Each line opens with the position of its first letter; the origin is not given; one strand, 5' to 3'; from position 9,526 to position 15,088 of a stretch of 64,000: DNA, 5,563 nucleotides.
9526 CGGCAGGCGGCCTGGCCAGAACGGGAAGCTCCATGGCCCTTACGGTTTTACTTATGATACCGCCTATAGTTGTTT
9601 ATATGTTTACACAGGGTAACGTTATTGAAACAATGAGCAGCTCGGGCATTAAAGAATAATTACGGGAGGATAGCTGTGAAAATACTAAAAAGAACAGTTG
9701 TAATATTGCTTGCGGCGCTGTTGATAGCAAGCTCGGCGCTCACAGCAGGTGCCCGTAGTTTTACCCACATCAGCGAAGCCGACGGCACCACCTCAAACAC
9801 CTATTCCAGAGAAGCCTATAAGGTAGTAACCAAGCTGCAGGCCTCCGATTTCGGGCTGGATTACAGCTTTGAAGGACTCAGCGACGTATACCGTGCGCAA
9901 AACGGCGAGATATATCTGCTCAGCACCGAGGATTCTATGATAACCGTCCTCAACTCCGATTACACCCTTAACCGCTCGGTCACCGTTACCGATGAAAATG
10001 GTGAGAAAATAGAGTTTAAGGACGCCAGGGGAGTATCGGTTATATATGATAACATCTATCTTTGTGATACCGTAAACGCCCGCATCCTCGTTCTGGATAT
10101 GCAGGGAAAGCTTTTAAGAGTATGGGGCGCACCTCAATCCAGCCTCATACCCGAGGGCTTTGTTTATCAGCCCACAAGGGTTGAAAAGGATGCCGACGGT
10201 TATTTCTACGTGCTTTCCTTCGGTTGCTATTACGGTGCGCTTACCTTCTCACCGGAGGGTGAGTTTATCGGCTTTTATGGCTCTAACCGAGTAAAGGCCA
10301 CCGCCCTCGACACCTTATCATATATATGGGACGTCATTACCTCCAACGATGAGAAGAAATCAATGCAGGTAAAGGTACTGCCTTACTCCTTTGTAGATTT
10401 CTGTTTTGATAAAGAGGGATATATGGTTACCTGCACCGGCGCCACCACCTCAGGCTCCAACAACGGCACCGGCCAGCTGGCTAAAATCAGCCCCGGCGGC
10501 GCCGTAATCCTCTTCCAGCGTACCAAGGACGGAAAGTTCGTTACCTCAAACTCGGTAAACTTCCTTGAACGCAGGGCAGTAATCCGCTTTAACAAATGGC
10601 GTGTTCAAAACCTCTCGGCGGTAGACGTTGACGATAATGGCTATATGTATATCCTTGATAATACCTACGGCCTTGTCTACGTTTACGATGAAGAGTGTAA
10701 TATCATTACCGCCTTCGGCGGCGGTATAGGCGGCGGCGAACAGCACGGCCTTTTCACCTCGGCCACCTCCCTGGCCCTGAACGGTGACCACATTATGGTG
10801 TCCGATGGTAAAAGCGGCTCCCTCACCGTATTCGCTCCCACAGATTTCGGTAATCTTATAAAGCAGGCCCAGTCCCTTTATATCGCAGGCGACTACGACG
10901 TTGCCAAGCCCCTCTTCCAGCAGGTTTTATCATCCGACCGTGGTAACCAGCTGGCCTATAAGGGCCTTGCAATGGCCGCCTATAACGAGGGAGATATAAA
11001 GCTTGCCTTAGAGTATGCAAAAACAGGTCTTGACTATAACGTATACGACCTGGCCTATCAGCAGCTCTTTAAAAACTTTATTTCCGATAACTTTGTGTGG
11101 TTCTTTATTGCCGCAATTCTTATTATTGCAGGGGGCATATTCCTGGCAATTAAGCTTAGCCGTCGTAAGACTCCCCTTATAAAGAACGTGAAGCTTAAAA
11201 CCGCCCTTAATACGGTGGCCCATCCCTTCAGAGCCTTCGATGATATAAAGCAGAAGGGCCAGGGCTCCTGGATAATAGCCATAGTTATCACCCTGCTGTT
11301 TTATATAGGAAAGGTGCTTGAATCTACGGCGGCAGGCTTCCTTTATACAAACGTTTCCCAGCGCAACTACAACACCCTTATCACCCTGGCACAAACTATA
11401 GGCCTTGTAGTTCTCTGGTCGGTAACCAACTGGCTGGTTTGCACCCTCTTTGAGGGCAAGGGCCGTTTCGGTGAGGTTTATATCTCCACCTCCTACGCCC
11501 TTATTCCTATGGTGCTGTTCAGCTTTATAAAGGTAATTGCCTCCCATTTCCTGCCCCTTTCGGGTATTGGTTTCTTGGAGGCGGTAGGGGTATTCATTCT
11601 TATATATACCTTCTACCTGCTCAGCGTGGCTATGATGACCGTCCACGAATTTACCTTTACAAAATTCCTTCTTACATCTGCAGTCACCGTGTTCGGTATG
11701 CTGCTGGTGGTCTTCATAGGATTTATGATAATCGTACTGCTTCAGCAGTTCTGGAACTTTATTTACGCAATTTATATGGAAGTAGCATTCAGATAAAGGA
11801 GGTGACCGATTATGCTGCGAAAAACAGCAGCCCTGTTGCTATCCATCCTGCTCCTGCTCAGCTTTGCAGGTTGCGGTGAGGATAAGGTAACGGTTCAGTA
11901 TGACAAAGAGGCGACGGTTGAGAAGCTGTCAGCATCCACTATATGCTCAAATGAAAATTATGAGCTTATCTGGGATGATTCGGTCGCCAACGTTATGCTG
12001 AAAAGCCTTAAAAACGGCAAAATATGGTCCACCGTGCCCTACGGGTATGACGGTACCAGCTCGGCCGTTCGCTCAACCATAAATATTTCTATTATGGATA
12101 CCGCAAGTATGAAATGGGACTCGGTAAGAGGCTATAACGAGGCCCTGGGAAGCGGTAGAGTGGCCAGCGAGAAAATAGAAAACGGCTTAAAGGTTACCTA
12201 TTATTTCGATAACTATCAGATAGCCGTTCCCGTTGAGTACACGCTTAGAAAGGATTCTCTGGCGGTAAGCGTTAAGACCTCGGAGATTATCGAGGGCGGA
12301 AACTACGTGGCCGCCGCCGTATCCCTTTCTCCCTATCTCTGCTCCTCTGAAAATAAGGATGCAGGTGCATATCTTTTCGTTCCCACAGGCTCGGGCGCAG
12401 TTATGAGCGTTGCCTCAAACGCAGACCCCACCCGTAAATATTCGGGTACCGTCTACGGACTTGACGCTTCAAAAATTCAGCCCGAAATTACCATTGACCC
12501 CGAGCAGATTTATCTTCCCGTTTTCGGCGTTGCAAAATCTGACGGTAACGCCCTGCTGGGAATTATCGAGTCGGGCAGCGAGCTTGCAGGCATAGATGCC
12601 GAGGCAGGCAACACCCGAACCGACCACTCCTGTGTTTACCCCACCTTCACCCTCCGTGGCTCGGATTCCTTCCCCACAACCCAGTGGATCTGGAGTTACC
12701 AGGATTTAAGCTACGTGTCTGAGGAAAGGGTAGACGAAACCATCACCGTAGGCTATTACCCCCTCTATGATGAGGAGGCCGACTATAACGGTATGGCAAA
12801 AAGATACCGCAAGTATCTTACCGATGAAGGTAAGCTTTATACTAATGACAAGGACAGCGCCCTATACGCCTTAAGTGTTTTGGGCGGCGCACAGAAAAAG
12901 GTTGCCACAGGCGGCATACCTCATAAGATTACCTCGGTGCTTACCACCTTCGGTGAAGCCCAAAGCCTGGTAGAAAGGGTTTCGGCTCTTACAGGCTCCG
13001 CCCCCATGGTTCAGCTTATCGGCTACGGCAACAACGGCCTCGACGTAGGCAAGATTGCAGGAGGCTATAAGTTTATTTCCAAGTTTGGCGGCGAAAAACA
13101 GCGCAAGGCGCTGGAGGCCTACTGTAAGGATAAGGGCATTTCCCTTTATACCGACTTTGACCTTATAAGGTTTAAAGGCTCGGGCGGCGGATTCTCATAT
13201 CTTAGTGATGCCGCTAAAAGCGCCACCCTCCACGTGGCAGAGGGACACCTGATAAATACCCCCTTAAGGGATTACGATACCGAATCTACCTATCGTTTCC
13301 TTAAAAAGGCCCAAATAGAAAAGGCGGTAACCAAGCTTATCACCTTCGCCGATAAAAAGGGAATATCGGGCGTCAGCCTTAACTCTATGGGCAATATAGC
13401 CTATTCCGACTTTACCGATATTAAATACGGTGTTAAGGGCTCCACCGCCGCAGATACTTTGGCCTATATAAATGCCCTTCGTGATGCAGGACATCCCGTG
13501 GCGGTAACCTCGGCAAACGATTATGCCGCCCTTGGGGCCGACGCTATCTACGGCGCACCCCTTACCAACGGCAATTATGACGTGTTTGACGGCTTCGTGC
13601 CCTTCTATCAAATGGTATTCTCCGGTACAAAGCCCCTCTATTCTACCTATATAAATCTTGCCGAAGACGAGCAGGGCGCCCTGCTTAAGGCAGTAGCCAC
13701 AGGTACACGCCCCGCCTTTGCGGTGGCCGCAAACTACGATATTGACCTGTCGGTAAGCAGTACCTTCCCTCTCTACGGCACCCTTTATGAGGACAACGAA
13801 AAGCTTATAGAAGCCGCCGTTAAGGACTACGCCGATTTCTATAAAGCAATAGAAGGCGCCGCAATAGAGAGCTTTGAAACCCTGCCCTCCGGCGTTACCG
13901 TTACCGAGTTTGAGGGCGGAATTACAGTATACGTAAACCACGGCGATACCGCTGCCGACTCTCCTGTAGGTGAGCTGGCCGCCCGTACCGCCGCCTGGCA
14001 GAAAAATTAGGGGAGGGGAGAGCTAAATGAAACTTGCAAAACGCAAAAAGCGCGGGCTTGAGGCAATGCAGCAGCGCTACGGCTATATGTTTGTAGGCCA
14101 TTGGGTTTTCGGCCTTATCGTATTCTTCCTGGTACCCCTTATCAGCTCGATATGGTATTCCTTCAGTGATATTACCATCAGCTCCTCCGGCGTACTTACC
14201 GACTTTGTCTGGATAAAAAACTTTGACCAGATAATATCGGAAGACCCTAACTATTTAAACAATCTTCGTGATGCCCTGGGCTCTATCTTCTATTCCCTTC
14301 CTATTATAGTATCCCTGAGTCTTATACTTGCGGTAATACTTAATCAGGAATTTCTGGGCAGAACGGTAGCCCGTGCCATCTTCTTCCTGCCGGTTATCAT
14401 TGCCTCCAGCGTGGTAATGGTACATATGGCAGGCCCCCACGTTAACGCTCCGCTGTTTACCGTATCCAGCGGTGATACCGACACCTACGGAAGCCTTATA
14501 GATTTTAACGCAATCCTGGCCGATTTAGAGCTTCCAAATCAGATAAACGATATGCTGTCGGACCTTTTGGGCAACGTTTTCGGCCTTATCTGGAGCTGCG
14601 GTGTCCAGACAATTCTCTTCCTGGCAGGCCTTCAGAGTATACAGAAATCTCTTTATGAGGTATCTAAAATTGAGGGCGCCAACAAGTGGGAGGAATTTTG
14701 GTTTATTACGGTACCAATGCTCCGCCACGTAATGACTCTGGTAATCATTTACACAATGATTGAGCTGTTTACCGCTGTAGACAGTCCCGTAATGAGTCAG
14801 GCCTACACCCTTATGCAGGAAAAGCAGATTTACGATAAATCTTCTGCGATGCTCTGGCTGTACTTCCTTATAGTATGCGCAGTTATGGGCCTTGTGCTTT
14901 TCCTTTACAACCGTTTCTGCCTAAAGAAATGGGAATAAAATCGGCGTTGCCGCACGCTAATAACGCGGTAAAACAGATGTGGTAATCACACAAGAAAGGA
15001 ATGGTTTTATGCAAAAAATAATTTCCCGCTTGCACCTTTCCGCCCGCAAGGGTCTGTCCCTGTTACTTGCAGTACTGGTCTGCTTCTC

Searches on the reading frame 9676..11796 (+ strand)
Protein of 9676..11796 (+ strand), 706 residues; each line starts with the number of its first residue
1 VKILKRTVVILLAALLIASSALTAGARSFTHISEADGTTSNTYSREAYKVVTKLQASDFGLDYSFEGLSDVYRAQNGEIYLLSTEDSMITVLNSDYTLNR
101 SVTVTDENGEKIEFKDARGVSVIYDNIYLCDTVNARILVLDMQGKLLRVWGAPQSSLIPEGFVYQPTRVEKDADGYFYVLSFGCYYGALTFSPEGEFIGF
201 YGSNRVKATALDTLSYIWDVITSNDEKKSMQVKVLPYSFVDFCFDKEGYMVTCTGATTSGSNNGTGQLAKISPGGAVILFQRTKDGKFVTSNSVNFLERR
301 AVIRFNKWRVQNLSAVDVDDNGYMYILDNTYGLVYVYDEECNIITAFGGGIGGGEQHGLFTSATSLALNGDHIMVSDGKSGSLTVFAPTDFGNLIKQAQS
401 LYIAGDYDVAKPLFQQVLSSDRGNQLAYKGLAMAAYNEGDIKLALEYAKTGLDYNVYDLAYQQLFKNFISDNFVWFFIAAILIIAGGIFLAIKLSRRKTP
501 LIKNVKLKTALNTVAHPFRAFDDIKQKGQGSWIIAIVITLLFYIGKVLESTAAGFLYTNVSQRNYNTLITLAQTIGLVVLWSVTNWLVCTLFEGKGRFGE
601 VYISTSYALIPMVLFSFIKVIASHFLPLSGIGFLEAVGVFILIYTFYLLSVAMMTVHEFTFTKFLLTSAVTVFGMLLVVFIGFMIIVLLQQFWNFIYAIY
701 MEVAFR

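Call 5: search_protein_families(library=pfam, proteins=[window:9676-11796:+])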
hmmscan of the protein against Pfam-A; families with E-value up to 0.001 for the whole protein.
window:9676-11796:+ (706 aa): 4 families
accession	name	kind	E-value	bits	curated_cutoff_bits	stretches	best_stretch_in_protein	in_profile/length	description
PF04893.22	Yip1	-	4e-16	59.8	28.6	1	513-680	3-170/173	Yip1 domain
PF13432.12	TPR_16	-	6.6e-06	26.9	32.7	1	396-449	2-55/65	Tetratricopeptide repeat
PF14559.12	TPR_19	-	1.4e-05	25.7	25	1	403-463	3-63/68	Tetratricopeptide repeat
PF07719.23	TPR_2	-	8.6e-05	22.8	27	0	395-423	5-33/34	Tetratricopeptide repeat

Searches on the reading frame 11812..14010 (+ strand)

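Call 5: search_protein_families(library=pfam, proteins=[window:11812-14010:+])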
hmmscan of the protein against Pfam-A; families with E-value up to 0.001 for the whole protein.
window:11812-14010:+ (732 aa): 1 family
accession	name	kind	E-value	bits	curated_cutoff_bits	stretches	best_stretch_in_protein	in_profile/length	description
PF18952.6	DUF5696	-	5.5e-124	415.3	25.6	1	120-715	5-600/612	Family of unknown function (DUF5696)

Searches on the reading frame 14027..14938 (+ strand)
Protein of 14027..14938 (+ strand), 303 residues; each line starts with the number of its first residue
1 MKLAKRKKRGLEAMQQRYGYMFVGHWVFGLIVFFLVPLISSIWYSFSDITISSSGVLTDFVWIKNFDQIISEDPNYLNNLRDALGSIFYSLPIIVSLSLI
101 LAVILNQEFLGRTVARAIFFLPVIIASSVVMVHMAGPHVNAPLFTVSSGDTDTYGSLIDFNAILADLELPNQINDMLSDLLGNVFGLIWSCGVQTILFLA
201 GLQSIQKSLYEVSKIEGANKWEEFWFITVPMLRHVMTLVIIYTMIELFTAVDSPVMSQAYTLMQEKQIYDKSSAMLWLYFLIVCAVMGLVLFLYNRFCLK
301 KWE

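Call 5: search_protein_families(library=pfam, proteins=[window:14027-14938:+])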
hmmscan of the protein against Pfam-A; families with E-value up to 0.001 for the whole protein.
window:14027-14938:+ (303 aa): 1 family
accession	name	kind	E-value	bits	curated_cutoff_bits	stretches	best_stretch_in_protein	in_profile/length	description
PF00528.27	BPD_transp_1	-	7.4e-07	29.5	26.4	1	82-293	21-171/184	Binding-protein-dependent transport system inner membrane component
